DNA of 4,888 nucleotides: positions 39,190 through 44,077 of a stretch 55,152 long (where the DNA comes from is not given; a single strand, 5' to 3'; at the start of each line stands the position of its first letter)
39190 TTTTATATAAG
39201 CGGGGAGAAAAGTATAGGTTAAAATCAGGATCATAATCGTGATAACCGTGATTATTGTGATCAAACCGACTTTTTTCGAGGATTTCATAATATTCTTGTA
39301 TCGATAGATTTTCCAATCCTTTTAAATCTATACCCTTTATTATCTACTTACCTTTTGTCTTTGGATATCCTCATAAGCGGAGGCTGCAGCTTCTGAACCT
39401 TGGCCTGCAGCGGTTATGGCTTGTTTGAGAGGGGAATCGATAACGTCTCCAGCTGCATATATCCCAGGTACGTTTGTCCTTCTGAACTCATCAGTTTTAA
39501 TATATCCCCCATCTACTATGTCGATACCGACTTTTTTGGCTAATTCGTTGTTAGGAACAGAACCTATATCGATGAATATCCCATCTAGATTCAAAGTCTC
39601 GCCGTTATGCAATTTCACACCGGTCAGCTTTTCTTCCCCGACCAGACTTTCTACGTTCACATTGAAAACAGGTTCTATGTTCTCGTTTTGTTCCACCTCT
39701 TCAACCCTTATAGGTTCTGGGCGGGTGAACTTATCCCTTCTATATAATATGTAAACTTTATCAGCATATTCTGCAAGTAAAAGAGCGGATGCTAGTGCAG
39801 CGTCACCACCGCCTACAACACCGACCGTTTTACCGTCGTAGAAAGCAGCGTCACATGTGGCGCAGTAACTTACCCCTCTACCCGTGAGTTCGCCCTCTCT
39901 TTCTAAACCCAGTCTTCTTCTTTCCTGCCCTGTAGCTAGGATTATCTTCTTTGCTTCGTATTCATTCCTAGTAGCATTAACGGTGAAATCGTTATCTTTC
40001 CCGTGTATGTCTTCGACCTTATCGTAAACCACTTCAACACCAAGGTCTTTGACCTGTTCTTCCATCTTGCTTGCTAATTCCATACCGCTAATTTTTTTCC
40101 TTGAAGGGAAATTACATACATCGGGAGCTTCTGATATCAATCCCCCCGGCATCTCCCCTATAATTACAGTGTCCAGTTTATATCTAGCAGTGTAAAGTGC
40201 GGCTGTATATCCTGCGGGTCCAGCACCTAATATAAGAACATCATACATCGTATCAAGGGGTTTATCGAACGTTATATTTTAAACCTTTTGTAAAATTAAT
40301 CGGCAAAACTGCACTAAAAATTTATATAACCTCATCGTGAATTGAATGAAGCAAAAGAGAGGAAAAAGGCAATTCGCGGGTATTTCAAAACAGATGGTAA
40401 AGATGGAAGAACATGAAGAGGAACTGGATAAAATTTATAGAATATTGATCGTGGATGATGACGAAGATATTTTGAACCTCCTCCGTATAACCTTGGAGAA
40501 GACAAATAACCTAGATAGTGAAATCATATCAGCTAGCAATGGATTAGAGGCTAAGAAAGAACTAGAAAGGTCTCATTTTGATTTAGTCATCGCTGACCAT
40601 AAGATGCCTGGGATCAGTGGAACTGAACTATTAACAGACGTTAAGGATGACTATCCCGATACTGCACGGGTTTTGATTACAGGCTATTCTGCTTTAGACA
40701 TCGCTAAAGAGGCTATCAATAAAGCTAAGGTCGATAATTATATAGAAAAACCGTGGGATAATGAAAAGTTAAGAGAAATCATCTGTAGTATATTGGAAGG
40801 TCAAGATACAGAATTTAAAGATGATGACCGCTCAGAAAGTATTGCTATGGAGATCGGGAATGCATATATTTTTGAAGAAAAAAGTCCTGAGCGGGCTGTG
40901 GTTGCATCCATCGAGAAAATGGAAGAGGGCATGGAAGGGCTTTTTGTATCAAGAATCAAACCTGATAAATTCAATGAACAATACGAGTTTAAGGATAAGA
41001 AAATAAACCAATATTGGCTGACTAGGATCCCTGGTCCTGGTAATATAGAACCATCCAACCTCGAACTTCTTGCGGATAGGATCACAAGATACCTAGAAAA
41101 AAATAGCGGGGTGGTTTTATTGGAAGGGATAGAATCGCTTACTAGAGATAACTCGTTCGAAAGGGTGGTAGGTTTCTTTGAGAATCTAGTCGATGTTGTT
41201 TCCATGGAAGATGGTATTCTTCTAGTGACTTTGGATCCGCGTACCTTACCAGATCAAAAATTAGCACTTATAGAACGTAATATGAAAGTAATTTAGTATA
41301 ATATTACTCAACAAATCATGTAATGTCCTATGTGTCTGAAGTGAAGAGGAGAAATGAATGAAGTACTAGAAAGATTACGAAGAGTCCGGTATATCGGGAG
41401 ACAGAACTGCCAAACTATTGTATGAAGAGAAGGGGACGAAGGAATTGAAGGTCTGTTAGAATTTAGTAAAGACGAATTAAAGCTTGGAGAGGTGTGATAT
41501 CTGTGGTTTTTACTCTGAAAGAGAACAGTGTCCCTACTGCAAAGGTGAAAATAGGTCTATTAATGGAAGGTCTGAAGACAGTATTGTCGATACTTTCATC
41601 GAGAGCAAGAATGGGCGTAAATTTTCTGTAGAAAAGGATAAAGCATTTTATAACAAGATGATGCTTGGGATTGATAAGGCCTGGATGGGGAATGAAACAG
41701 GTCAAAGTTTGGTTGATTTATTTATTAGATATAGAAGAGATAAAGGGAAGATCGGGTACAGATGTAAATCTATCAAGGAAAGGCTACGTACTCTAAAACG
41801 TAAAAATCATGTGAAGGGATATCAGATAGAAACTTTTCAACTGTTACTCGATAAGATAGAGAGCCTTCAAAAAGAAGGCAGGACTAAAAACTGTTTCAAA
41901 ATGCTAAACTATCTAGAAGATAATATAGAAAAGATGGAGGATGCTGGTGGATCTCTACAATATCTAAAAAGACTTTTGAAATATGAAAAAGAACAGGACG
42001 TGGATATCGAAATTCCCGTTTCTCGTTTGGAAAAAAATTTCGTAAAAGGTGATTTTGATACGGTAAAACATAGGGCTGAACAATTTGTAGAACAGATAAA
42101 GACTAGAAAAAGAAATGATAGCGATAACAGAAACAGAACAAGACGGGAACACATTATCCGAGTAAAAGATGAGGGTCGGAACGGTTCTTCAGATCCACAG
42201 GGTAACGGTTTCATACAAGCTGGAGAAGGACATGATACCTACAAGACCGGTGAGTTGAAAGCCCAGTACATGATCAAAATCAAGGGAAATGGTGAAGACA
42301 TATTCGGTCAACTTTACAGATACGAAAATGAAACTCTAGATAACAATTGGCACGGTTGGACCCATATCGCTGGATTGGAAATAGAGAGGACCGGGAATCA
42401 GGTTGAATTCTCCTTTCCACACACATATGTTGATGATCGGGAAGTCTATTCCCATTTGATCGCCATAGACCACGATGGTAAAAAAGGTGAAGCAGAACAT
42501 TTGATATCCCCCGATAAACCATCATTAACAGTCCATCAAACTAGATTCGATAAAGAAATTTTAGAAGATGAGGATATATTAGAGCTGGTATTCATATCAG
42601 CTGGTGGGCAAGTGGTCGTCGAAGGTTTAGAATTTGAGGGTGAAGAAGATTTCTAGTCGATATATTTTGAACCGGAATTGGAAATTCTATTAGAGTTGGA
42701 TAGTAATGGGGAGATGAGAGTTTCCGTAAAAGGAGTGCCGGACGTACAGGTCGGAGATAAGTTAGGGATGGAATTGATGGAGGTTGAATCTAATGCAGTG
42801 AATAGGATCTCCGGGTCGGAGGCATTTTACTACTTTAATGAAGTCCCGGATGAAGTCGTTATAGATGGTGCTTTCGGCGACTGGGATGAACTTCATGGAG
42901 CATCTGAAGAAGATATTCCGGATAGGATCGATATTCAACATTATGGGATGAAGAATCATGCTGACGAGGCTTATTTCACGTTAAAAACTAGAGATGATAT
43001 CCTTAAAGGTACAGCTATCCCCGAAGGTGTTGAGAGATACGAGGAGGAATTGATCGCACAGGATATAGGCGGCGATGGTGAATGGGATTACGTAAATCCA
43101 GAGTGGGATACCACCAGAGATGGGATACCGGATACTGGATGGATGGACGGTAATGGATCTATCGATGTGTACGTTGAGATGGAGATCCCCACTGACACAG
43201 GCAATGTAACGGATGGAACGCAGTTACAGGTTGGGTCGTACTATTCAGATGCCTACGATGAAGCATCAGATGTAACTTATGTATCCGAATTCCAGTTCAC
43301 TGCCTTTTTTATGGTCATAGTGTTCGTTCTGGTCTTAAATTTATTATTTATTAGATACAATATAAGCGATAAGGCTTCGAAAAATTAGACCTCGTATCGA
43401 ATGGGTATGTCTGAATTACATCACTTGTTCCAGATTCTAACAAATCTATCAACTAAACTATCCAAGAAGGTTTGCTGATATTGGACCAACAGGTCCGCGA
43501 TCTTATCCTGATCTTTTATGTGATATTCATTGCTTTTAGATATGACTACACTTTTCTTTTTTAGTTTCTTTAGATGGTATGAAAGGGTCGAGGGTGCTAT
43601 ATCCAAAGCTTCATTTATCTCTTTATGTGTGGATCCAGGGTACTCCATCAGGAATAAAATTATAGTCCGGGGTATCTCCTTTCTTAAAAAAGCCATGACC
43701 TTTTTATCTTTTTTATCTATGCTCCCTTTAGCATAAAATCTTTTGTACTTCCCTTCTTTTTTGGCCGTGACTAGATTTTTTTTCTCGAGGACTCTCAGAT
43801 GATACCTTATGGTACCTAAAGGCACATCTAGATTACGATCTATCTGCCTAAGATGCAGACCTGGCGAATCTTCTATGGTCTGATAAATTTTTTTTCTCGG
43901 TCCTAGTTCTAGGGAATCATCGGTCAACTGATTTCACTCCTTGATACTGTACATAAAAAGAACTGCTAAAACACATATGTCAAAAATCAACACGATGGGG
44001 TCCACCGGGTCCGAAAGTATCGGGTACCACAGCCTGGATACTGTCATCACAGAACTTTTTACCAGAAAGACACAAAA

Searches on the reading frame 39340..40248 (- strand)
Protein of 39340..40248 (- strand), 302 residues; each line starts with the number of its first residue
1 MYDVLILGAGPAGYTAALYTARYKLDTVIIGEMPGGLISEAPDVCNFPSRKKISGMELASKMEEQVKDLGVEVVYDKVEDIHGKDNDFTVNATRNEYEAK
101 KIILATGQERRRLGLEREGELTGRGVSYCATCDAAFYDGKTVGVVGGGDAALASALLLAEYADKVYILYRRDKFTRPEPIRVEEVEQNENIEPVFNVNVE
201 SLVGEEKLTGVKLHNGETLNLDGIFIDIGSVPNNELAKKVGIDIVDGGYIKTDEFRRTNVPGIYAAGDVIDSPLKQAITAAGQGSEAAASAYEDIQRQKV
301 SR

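Call 83: search_protein_families(library=pfam, proteins=[window:39340-40248:-], max_evalue=0.0001)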
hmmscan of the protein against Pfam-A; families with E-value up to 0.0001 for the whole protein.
window:39340-40248:- (302 aa): 9 families
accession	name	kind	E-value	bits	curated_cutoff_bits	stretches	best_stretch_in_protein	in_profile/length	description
PF07992.20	Pyr_redox_2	-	3.8e-51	174.7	26.1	1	2-284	1-291/291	Pyridine nucleotide-disulphide oxidoreductase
PF13738.12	Pyr_redox_3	-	8.4e-24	84.8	30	1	48-267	73-305/305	Pyridine nucleotide-disulphide oxidoreductase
PF00070.33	Pyr_redox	-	2.3e-10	41.3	22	1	142-215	2-81/82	Pyridine nucleotide-disulphide oxidoreductase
PF03486.20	HI0933_like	-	8.7e-10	38.9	50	0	55-108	108-164/244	HI0933-like protein Rossmann domain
PF01266.30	DAO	-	2.3e-07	31.1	27.9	0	55-113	148-213/353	FAD dependent oxidoreductase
PF00890.30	FAD_binding_2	-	6.1e-07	29.4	20.4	0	3-32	1-30/414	FAD binding domain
PF01134.28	GIDA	-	3.4e-05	23.5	22.1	0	3-32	1-30/391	Glucose inhibited division protein A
PF12831.13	FAD_oxidored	-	3.8e-05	23.6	27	0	3-41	1-41/416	FAD dependent oxidoreductase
PF01494.25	FAD_binding_3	-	6.4e-05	22.8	22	0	2-31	2-31/349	FAD binding domain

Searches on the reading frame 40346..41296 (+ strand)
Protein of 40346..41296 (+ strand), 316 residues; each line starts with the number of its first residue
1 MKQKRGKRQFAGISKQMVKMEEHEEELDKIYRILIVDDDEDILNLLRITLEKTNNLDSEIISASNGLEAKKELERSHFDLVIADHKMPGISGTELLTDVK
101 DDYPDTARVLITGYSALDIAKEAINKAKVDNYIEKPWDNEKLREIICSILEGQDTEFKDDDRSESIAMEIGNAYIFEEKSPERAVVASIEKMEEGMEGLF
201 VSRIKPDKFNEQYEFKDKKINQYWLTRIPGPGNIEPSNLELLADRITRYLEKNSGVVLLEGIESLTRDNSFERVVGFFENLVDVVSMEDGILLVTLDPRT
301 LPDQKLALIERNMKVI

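Call 8: search_protein_families(library=pfam, proteins=[window:40346-41296:+])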
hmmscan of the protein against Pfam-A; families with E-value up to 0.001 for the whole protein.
window:40346-41296:+ (316 aa): 2 families
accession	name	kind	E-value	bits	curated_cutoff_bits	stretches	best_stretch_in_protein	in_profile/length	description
PF05763.18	DUF835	-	2.9e-27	95.5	33.1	1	188-313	11-136/136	Protein of unknown function (DUF835)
PF00072.30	Response_reg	-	5.8e-23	81.6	30.2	1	33-146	1-110/111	Response regulator receiver domain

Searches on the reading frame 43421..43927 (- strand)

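Call 83: search_protein_families(library=pfam, proteins=[window:43421-43927:-], max_evalue=0.0001)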
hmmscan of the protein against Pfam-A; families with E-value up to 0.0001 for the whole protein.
window:43421-43927:- (168 aa): 12 families
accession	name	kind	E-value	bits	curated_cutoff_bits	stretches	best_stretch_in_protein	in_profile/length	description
PF24266.1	HTH_HVO_0163_N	-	2.6e-18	66.3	31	1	11-77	4-69/70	HVO_0163, N-terminal HTH domain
PF13412.12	HTH_24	-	6.6e-15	54.9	21.9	2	84-128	3-47/48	Winged helix-turn-helix DNA-binding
PF12840.13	HTH_20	-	3e-13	49.9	27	2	90-124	10-44/51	Helix-turn-helix domain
PF01022.26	HTH_5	-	1.3e-12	47.8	22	1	89-125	7-42/47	Bacterial regulatory protein, arsR family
PF12802.13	MarR_2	-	5.6e-08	33.3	27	0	89-132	10-54/61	MarR family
PF01978.25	TrmB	-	1.2e-07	31.9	25.6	0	13-66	12-64/68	Sugar-specific transcriptional regulator TrmB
PF13463.12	HTH_27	-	3.4e-07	30.9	22.2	0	94-134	14-54/68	Winged helix DNA-binding domain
PF01047.28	MarR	-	9.3e-07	29.1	24.6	0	93-130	12-49/59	MarR family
PF22167.2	PH0730-like_N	-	1.2e-06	29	30.2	0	90-131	8-48/60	PH0730-like, N-terminal domain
PF13601.12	HTH_34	-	1.3e-05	25.6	27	0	89-128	5-44/80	Winged helix DNA-binding domain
PF09339.16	HTH_IclR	-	1.6e-05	25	22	0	20-54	15-49/52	IclR helix-turn-helix domain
PF00196.25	GerE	-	3.3e-05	23.9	23.5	0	97-125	16-44/57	Bacterial regulatory proteins, luxR family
